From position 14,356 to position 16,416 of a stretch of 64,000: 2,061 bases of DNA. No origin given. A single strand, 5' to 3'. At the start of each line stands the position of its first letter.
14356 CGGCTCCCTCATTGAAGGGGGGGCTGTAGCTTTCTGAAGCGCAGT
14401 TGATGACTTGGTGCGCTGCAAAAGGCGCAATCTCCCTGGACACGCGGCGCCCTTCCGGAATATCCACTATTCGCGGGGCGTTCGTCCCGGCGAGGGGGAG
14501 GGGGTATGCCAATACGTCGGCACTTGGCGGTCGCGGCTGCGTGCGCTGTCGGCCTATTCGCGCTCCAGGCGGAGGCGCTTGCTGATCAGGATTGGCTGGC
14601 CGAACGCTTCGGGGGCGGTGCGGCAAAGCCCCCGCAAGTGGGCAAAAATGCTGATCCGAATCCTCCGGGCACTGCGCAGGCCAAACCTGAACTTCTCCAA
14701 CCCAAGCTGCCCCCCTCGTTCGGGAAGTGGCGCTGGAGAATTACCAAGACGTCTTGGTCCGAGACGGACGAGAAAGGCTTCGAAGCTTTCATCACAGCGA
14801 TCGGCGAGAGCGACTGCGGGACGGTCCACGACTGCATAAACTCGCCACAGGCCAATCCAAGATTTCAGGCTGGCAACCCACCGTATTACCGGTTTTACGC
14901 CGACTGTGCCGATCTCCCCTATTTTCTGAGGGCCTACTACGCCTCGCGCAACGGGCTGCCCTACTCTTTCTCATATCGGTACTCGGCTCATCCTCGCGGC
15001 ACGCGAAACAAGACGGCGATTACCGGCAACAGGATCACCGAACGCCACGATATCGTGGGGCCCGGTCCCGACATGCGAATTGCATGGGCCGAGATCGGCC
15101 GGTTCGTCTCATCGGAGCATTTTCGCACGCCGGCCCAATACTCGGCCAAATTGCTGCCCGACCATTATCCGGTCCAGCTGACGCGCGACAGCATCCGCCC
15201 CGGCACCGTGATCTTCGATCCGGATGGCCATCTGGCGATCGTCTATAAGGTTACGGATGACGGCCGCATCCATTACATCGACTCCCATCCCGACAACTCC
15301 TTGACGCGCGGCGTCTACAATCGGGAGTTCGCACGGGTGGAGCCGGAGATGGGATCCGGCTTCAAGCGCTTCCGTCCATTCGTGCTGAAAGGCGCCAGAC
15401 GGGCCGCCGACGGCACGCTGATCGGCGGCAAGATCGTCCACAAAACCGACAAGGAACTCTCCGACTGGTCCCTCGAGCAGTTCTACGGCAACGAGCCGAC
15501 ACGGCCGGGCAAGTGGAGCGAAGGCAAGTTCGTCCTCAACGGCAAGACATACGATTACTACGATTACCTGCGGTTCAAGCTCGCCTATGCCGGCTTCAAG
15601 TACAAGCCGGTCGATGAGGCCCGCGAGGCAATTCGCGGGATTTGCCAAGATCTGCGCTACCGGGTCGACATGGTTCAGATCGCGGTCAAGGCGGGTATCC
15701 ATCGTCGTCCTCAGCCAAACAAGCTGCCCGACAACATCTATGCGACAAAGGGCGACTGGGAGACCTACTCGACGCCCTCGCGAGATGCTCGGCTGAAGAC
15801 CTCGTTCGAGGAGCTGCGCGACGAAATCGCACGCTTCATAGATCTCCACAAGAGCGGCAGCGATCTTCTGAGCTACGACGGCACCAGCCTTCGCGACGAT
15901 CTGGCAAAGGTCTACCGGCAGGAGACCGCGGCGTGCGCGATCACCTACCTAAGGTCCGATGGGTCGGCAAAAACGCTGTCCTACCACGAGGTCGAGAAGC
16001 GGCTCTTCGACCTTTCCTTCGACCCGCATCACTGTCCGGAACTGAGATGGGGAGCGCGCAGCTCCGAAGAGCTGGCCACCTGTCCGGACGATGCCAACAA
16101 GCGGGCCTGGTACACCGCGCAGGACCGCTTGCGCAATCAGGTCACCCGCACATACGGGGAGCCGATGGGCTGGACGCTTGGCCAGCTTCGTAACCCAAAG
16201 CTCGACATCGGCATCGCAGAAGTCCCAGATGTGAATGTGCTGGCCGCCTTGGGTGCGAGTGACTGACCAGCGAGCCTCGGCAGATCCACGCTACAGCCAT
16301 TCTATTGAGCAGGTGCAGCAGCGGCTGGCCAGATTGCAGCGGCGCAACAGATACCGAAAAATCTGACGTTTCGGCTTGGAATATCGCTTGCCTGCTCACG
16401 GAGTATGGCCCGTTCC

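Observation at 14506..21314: Pls-type membrane NRPS with its own PPTase: candidate cationic homopoly(amino acid) synthetase locus in a Gram-negative, high-GC host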

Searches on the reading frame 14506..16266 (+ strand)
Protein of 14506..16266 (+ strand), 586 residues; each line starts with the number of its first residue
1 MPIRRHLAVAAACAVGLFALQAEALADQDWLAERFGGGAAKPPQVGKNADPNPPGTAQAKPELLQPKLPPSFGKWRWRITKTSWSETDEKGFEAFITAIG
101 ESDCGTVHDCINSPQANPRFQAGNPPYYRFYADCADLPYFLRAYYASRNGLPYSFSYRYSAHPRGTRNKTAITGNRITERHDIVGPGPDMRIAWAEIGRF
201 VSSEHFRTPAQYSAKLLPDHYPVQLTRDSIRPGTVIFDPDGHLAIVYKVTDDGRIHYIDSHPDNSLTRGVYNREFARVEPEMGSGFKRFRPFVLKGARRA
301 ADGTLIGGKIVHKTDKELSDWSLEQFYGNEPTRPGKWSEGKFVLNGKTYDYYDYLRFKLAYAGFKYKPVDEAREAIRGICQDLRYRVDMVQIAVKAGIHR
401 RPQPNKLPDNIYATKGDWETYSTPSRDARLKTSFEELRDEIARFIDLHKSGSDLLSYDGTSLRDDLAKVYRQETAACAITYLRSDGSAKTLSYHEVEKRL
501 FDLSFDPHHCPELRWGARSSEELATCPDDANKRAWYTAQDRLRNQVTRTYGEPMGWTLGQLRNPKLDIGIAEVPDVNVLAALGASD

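Call 6: search_protein_families(library=pfam, proteins=[window:14506-16266:+], max_evalue=0.01)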
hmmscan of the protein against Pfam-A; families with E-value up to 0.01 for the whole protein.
window:14506-16266:+ (586 aa): 0 families
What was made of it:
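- No C or TE domains (call 6).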

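Call 7: search_protein_families(library=ncbifam, proteins=[window:14506-16266:+], max_evalue=0.01)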
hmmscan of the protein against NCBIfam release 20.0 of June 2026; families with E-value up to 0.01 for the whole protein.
window:14506-16266:+ (586 aa): 0 families

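Call 18: find_homologous_proteins(query=window:14506-16266:+, max_evalue=0.00001)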
Query window:14506-16266:+ (586 aa): 2118 proteins with E <= 0.00001 among 8000 candidates; the best 120 are listed.
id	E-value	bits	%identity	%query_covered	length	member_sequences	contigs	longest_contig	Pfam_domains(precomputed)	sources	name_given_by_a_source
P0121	0.0e+0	1387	100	100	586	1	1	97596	-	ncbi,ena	-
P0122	3.4e-297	1005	72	99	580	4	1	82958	-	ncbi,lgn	ncbi:MAG: hypothetical protein ACOYLQ_07020 [Hyphomicrobiaceae bacterium]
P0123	1.4e-243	828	65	90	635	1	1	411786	-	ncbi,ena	-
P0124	1.9e-237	807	59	97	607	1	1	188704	-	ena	-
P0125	1.0e-235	802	64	89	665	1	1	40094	-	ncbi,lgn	-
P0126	3.1e-235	800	61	93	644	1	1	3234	-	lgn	-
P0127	1.9e-233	794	62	93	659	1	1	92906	-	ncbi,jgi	jgi:hypothetical protein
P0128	2.3e-232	791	58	96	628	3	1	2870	-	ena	-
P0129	8.4e-232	789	57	98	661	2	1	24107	-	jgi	jgi:hypothetical protein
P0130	3.7e-231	787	60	99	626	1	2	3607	-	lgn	-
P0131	2.7e-230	784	59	99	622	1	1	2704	-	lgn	-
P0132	3.7e-230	783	63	90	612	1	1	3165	-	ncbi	-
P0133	6.0e-230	783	59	95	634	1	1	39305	-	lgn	-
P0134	7.4e-229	779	61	88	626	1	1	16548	-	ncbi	-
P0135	1.3e-228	778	63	89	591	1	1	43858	-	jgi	jgi:hypothetical protein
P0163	1.1e-216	739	57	94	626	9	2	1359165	-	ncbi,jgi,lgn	jgi:hypothetical protein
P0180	8.1e-202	690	55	93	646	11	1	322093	-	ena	-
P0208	8.1e-197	673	55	90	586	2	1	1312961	-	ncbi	-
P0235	2.2e-189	649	55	87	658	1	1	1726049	-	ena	-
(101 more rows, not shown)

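Call 26: search_protein_families(library=phrogs, proteins=[window:14506-16266:+], max_evalue=0.1)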
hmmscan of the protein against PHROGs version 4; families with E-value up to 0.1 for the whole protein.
window:14506-16266:+ (586 aa): 0 families
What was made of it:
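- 14506..16266 (+): Upstream gene 'UP586': a 586-aa secreted or periplasmic protein of an unannotated family. It is a candidate Cys/His (CHAP-like) hydrolase and the first gene of the cassette. No Pfam, NCBIfam or PHROGs hit (calls 6, 7, 26).
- Tried and rejected: Pfam, NCBIfam and PHROGs scans of UP586 gave no hits (calls 6, 7, 26).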

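Call 36: search_protein_representatives(protein=window:14506-16266:+)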
Query: 586 residues. Proteins with E-value up to 0.001 (for the whole library): 911; up to 1e-10: 636; up to 1e-30: 280. The best 150 are listed.
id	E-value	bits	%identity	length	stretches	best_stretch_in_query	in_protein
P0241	9.4e-186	635.0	53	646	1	48-569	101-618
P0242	1.1e-149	515.9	48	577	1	76-582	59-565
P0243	1.8e-147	508.6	52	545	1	53-481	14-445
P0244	4.8e-144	497.3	47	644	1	60-583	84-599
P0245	4.7e-141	487.4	46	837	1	79-584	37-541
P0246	3.5e-138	478.0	45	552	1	76-580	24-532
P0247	2.9e-134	465.0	47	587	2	342-577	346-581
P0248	6.0e-132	457.4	41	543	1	76-580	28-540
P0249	1.3e-131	456.2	46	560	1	74-584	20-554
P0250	7.7e-130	450.4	42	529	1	77-584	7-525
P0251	1.5e-128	446.1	48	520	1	71-579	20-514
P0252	1.8e-126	439.3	42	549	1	73-577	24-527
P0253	2.3e-126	438.9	43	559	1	72-581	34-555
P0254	2.9e-126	438.6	42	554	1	68-566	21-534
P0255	1.4e-124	433.1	43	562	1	76-582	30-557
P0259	2.5e-119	415.7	41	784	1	64-580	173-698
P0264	9.1e-118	410.5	42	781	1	75-578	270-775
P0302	3.6e-94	332.6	39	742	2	211-564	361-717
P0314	3.0e-86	306.4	37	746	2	197-584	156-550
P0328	5.7e-81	289.0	35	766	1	76-582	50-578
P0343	2.1e-77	277.2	37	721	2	213-576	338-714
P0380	8.9e-68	245.4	37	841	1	76-548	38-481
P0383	1.9e-65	237.7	35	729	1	75-548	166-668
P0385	2.4e-64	234.1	35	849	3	168-549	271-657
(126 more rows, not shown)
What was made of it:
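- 14506..16266 (+): More than 2,100 homologues, all 'hypothetical' (call 18), and 911 clusters at 50% identity (call 36).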

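Call 39: find_encoding_contigs(protein=P0163, flank=8000, max_places=2)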
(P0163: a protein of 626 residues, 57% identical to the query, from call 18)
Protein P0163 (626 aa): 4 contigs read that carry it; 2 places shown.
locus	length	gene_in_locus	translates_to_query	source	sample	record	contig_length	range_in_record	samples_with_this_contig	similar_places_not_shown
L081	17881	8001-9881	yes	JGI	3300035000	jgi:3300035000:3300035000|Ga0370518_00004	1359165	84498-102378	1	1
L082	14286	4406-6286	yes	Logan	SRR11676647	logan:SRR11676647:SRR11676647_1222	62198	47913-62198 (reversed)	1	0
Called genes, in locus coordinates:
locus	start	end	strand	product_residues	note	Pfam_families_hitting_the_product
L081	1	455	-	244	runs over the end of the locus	-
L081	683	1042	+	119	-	PF11994:DUF3489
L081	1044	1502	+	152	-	PF11149:DUF2924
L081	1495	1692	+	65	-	-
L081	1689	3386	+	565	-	PF00239:Resolvase, PF07508:Recombinase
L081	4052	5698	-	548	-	PF02538:Hydantoinase_B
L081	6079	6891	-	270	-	PF05974:DUF892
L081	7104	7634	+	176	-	PF05981:CreA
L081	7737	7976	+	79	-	-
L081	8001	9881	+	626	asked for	-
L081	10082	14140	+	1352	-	PF00501:AMP-binding, PF13193:AMP-binding_C (weak), PF00550:PP-binding, PF25084:LbH_EIF2B (faint), PF00132:Hexapep (weak)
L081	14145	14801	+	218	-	PF01648:ACPS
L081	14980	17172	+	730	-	PF02897:Peptidase_S9_N, PF00326:Peptidase_S9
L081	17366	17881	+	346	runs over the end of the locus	PF00296:Bac_luciferase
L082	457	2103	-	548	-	PF02538:Hydantoinase_B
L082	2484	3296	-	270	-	PF05974:DUF892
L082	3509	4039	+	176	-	PF05981:CreA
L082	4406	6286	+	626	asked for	-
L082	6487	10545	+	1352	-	PF00501:AMP-binding, PF13193:AMP-binding_C (weak), PF00550:PP-binding, PF25084:LbH_EIF2B (faint), PF00132:Hexapep (weak)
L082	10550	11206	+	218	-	PF01648:ACPS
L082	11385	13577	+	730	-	PF02897:Peptidase_S9_N, PF00326:Peptidase_S9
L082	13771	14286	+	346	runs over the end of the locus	PF00296:Bac_luciferase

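Call 40: find_encoding_contigs(protein=P0208, flank=8000, max_places=2)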
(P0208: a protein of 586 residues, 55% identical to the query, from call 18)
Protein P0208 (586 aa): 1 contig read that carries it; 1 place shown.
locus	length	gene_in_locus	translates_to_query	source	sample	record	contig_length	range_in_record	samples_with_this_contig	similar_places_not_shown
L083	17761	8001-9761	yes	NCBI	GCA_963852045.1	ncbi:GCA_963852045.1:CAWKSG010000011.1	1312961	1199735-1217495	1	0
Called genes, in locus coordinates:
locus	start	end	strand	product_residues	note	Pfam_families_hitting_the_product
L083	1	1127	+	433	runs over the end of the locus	-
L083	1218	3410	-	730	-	PF00141:peroxidase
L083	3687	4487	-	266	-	PF01925:TauE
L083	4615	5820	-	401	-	PF12704:MacB_PCD, PF02687:FtsX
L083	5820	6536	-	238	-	PF00005:ABC_tran, PF13304:AAA_21 (faint)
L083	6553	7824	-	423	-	PF25990:Beta-barrel_YknX (faint), PF25997:BSH_YhbJ (faint), PF25917:BSH_RND, PF25973:BSH_CzcB (faint), PF25944:Beta-barrel_RND (faint), PF25954:Beta-barrel_RND_2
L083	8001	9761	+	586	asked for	-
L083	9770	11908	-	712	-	PF12708:Pect-lyase_RHGA_epim, PF13229:Beta_helix, PF05048:NosD, PF13229:Beta_helix, PF00353:HemolysinCabind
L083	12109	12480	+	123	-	PF03795:YCII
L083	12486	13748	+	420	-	PF04542:Sigma70_r2, PF08281:Sigma70_r4_2, PF20239:DUF6596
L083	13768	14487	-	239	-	PF08220:HTH_DeoR (weak), PF08279:HTH_11, PF19187:HTH_PafC (faint), PF13280:WYL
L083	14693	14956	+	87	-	PF06568:YjiS-like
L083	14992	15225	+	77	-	-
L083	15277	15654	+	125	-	PF00903:Glyoxalase (faint)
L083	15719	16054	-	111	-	-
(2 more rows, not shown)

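Call 46: predict_structure(alignment_id=A2)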
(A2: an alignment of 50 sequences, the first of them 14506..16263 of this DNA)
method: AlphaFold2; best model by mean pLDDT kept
length: 586 residues; sequences in the alignment: 50
mean_pLDDT: 87.2   pTM: 0.85
mean pLDDT of the five models: 87.2, 87.0, 86.7, 85.9, 85.6
residues with pLDDT >= 90: 418; 70-90: 79; 50-70: 47; < 50: 42
segments of 3 or more residues with pLDDT < 50: 20-31, 36-61
pLDDT, mean of each block of 10 residues (from residue 1): 58 58 41 44 35 33 80 96 98 98 96 98 96 94 98 96 72 86 96 95 90 93 97 92 94 96 88 74 88 98 97 97 92 84 94 96 97 95 91 90 91 70 80 94 96 96 96 96 96 96 95 96 97 97 85 88 93 93 76
secondary structure, 60 per line:
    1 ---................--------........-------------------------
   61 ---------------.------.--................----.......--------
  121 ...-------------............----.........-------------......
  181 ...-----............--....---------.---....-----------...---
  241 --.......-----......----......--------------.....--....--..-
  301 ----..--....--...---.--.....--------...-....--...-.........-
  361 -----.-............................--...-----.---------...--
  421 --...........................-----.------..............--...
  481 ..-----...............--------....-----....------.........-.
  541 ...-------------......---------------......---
elements in order: H4-19 H28-35 H86-101 H107-112 H137-148 E153-161 E175-183 H190-200 H203-206 E220-223 E235-237 E243-249 E255-260 E265-270 E285-289 E292-295 E309-312 H324-327 E341-344 E347-349 H351-359 H368-395 H423-449 H462-475 E478-482 E488-492 H493-502 H511-514 H520-523 H530-538 H540-543 H558-562 H578-583
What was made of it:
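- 14506..16266 (+): AF2 pLDDT is 87 (call 46).
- Confident model in which Cys134 sits at the N-terminus of helix 137-148 and His242 at the start of strand 243-249 (call 46).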

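Call 49: fold_search(model_id=the predicted structure, library=pdb)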
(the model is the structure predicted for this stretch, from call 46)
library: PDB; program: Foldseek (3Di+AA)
matches with E <= 10: 208; with E <= 0.001: 0
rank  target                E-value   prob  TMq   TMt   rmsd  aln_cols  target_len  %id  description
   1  5t1q_D                3.3e-01  0.41  0.08  0.13   5.1        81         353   20  2.15 Angstrom Crystal Structure of N-acetylmuramoyl-L-alanine Amidase from Staphylococcus aureus. (released 2017-06-07)
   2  5t1q_B                4.7e-01  0.28  0.08  0.13   8.2        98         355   18  2.15 Angstrom Crystal Structure of N-acetylmuramoyl-L-alanine Amidase from Staphylococcus aureus. (released 2017-06-07)
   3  5t1q_C                6.8e-01  0.25  0.08  0.13   5.1        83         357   19  2.15 Angstrom Crystal Structure of N-acetylmuramoyl-L-alanine Amidase from Staphylococcus aureus. (released 2017-06-07)
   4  8yl8_A                7.5e-01  0.03  0.07  0.13  17.3       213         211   16  Crystal structure of the de novo designed protein 200 AA in the crystal form 2 (released 2024-10-16)
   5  5t1q_A                9.2e-01  0.18  0.08  0.12   8.2       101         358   19  2.15 Angstrom Crystal Structure of N-acetylmuramoyl-L-alanine Amidase from Staphylococcus aureus. (released 2017-06-07)
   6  9lwf_A                1.0e+00  0.02  0.09  0.07  28.9       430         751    8  Cryo-EM structure of dual sensor bound GATOR2 complex (released 2025-08-13)
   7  9ijj_1A               1.1e+00  0.04  0.09  0.18  11.1       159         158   17  In situ structure of the central apparatus in mouse sperm axoneme. (released 2025-06-04)
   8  6gvc_A                1.2e+00  0.06  0.05  0.08  16.7       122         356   17  Structure of ArhGAP12 bound to G-Actin (released 2019-03-27)
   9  8fzb_C                1.2e+00  0.05  0.05  0.08  14.2       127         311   17  Crystal structure of human FAM86A (released 2023-06-21)
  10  6nas_A                1.5e+00  0.03  0.06  0.08  17.7       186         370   12  Ternary Complex of Ac-Alpha-Actin with Profilin and AcCoA-NAA80 (released 2020-01-29)
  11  8r3h_F                1.5e+00  0.04  0.06  0.08  17.8       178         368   12  Phalloidin bound F-actin (released 2025-05-21)
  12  9cfu_B                1.5e+00  0.03  0.06  0.08  18.1       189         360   14  Cryo-EM structure of myosin-1c bound to F-actin in the ADP-A state (released 2025-02-12)
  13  3eku                  1.7e+00  0.02  0.05  0.08  18.2       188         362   14  Crystal Structure of Monomeric Actin bound to Cytochalasin D (released 2008-10-07)
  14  2q0r                  1.8e+00  0.03  0.07  0.09  18.0       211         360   12  Structure of Pectenotoxin-2 Bound to Actin (released 2007-07-17)
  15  8yuf_A                2.0e+00  0.15  0.08  0.27   7.8       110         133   11  Crystal structure of HEPN (Q64A) toxin (released 2025-04-02)
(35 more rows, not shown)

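Call 50: search_solved_structures(query=A2, max_evalue=10, show_alignments=3)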
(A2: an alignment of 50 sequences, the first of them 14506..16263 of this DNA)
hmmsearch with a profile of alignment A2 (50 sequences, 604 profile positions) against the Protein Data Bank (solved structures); distinct sequences matched with E-value up to 10: 1.
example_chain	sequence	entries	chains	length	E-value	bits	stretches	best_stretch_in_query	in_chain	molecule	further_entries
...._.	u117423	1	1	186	1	10.6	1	57-116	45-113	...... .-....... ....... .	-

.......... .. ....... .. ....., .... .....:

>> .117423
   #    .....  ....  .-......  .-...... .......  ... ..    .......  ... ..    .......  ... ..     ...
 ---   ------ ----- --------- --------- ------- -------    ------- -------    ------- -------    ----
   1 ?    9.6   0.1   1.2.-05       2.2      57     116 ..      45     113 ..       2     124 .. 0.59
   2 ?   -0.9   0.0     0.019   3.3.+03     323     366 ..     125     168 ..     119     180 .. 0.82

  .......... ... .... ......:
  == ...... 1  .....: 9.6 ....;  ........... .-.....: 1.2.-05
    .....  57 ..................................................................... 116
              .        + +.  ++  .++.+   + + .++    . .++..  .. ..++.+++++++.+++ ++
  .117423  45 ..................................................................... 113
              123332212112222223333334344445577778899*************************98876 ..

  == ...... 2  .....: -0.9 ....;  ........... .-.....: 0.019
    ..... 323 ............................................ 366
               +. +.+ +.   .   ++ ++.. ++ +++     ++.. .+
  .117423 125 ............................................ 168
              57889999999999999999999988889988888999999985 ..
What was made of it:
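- Tried and rejected: A profile of 50 UP586 homologues against all PDB sequences gave only a chance hit at E = 1 (call 50).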

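Call 58: fold_search(model_id=the predicted structure, library=viral)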
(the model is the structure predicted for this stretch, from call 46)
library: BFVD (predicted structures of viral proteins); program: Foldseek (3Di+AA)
matches with E <= 10: 167; with E <= 0.001: 0
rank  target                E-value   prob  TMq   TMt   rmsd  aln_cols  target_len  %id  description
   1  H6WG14                3.3e-02  0.12  0.10  0.09  26.1       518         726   12  Virion structural protein and packaging [Cyanophage S-TIM5]
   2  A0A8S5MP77            1.0e-01  0.33  0.08  0.20  11.4       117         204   15  CHAP domain protein [Podoviridae sp. ctoqT5]
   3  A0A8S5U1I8            2.1e-01  0.33  0.08  0.14  12.8        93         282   18  CHAP domain protein [Siphoviridae sp. ctt8434]
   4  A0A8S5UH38            3.8e-01  0.02  0.06  0.09  23.9       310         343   11  Nucelotide kinase [Siphoviridae sp. ct0eR1]
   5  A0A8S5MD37            4.6e-01  0.14  0.09  0.09  17.6       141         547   16  lysozyme [Podoviridae sp. cty0j11]
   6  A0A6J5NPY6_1          4.6e-01  0.06  0.12  0.07  18.7       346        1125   12  Uncharacterized protein [uncultured Caudovirales phage]
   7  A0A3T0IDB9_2          6.2e-01  0.09  0.12  0.08  16.8       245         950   16  (no name in the UniProt tables at hand)
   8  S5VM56                6.6e-01  0.35  0.09  0.51  10.6        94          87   17  Uncharacterized protein [Pseudomonas phage PaBG]
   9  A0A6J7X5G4            8.9e-01  0.13  0.11  0.22  13.6       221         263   10  CHAP domain containing protein [uncultured Caudovirales phage]
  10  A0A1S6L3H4            8.9e-01  0.03  0.07  0.13  22.6       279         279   12  Uncharacterized protein [Erwinia phage vB_EamM_Yoloswag]
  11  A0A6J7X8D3            9.4e-01  0.41  0.08  0.27   3.6        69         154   17  COG3942 Surface antigen [uncultured Caudovirales phage]
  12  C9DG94                9.4e-01  0.21  0.07  0.43   6.9        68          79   16  Uncharacterized protein [Delftia phage PhiW-14]
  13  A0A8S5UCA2            1.0e+00  0.18  0.07  0.07   7.6        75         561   21  CHAP domain protein [Siphoviridae sp. ctgN495]
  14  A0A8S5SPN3            1.2e+00  0.07  0.05  0.17  13.4        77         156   17  Uncharacterized protein [Phage sp. ctPjm15]
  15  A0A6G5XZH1            1.3e+00  0.10  0.08  0.32  14.0       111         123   15  (no name in the UniProt tables at hand)
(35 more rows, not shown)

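Call 67: find_encoding_contigs(protein=P0122, flank=9000, max_places=1)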
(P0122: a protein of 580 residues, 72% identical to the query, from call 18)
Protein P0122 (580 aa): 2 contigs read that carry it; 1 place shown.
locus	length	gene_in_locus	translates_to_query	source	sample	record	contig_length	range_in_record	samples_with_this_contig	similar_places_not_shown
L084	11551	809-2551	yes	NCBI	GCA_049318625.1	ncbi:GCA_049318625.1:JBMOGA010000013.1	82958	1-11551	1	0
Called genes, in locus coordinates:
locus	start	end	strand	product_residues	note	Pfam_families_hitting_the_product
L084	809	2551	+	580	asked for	-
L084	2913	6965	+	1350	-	PF00501:AMP-binding, PF13193:AMP-binding_C, PF00550:PP-binding (weak), PF00132:Hexapep (faint)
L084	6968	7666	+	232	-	PF01648:ACPS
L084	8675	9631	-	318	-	PF02826:2-Hacid_dh_C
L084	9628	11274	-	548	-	PF00005:ABC_tran, PF02463:SMC_N, PF13191:AAA_16 (faint), PF13401:AAA_22 (faint), PF13304:AAA_21 (weak), PF08352:oligo_HPY (faint), PF00005:ABC_tran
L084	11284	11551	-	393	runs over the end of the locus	PF00528:BPD_transp_1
